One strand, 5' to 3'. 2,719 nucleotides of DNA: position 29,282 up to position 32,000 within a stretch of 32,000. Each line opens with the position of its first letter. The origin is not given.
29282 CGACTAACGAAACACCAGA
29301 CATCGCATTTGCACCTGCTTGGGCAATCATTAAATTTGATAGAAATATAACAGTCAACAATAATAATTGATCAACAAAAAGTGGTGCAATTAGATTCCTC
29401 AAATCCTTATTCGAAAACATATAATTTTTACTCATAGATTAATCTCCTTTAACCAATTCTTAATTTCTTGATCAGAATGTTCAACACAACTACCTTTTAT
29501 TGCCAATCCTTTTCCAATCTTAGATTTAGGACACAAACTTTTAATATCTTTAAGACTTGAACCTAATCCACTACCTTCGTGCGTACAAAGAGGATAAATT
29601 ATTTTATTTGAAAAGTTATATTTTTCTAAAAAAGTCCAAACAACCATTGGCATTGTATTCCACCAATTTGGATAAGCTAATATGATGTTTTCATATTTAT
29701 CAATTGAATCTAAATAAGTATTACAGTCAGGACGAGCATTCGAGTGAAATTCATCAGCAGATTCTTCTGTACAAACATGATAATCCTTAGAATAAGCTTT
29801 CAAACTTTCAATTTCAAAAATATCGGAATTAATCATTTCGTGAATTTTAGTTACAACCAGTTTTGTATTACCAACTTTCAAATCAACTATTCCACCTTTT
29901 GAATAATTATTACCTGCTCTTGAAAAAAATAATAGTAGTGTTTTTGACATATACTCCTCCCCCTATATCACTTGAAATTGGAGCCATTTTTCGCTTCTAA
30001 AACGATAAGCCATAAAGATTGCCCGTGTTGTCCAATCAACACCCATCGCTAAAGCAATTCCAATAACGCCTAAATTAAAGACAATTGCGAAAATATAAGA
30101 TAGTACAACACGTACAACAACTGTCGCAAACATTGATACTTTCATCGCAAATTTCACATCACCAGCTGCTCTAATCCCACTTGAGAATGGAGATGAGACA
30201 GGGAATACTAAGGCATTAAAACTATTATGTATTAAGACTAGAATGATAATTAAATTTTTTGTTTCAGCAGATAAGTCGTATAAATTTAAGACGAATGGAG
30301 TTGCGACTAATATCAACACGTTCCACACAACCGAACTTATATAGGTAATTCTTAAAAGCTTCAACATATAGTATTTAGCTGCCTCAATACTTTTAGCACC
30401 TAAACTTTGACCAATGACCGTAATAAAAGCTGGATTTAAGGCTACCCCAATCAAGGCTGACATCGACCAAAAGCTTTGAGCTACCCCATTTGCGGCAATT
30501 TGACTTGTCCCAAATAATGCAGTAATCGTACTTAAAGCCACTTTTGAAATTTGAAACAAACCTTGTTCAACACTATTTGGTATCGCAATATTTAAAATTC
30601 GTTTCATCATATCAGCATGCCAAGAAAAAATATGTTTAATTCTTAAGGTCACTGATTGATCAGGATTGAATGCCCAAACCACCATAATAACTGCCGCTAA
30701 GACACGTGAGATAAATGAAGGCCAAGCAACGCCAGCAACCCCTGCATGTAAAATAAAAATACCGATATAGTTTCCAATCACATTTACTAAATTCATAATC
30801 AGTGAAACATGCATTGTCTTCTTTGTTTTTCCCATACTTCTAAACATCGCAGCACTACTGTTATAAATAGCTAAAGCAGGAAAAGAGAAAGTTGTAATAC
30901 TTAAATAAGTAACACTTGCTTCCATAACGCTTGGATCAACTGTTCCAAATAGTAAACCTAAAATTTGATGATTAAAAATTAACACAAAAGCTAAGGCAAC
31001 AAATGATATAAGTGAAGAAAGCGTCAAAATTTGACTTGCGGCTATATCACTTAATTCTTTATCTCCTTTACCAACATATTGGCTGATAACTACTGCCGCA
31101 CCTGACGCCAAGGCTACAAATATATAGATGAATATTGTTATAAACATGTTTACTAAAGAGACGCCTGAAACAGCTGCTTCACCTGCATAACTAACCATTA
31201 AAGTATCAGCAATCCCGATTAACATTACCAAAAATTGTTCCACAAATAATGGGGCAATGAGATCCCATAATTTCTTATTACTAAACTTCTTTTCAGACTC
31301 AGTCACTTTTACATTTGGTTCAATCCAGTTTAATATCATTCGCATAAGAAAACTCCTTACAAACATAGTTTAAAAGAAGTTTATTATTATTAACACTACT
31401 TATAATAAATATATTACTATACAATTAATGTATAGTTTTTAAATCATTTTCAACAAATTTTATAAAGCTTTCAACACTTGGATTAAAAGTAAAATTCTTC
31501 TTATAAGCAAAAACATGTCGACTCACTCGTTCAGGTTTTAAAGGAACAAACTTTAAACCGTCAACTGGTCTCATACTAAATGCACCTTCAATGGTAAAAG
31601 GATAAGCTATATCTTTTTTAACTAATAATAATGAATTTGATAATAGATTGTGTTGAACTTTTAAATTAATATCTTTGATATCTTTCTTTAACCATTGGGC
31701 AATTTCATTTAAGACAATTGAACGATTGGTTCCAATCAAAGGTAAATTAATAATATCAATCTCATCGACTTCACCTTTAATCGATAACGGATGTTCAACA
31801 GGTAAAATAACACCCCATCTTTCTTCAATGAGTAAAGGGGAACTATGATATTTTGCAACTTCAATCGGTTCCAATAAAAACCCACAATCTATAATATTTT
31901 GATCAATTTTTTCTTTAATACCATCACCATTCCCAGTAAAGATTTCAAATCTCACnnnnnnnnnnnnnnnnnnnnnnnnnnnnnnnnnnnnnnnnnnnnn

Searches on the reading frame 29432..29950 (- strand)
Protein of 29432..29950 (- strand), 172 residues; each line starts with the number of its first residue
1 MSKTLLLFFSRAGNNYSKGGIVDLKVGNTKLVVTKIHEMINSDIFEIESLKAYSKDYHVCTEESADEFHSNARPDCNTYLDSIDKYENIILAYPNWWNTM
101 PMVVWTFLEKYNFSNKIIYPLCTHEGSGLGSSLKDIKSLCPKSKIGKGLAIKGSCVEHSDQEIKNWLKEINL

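Call 7: search_protein_families(library=pfam, proteins=[window:29432-29950:-])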
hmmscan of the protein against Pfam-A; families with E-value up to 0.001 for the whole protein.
window:29432-29950:- (172 aa): 1 family
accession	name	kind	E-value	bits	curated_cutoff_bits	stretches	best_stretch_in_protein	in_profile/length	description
PF12682.12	Flavodoxin_4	-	3.6e-21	75.7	24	1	27-169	11-154/155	Flavodoxin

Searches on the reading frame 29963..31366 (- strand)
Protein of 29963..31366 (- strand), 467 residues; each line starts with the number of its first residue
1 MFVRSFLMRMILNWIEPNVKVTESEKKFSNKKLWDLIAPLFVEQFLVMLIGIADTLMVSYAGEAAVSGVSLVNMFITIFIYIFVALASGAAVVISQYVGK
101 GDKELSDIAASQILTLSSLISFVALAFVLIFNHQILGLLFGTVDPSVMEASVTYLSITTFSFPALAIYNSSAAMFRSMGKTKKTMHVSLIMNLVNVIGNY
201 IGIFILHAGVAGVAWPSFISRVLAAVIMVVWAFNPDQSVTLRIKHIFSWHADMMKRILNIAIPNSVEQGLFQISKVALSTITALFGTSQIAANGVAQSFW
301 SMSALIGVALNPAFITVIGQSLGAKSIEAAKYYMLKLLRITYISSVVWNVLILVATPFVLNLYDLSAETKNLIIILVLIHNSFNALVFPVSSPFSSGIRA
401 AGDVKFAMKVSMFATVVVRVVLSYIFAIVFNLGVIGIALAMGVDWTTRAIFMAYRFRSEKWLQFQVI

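Call 7: search_protein_families(library=pfam, proteins=[window:29963-31366:-])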
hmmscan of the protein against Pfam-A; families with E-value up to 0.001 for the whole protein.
window:29963-31366:- (467 aa): 1 family
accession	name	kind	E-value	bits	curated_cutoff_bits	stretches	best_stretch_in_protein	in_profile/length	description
PF01554.23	MatE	-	3.2e-46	157.4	24.9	2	39-201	1-161/161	MatE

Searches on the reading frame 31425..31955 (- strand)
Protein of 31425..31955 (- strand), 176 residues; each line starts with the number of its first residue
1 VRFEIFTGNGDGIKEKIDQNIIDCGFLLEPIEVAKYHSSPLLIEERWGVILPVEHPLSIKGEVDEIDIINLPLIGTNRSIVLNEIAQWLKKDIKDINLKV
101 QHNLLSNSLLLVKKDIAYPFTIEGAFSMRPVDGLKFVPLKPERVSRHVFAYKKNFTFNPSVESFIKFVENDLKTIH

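Call 7: search_protein_families(library=pfam, proteins=[window:31425-31955:-])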
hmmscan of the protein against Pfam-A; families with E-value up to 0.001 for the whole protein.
window:31425-31955:- (176 aa): 1 family
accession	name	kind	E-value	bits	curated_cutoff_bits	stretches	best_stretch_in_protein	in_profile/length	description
PF03466.25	LysR_substrate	-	2.2e-11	44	28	1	2-170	36-206/209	LysR substrate binding domain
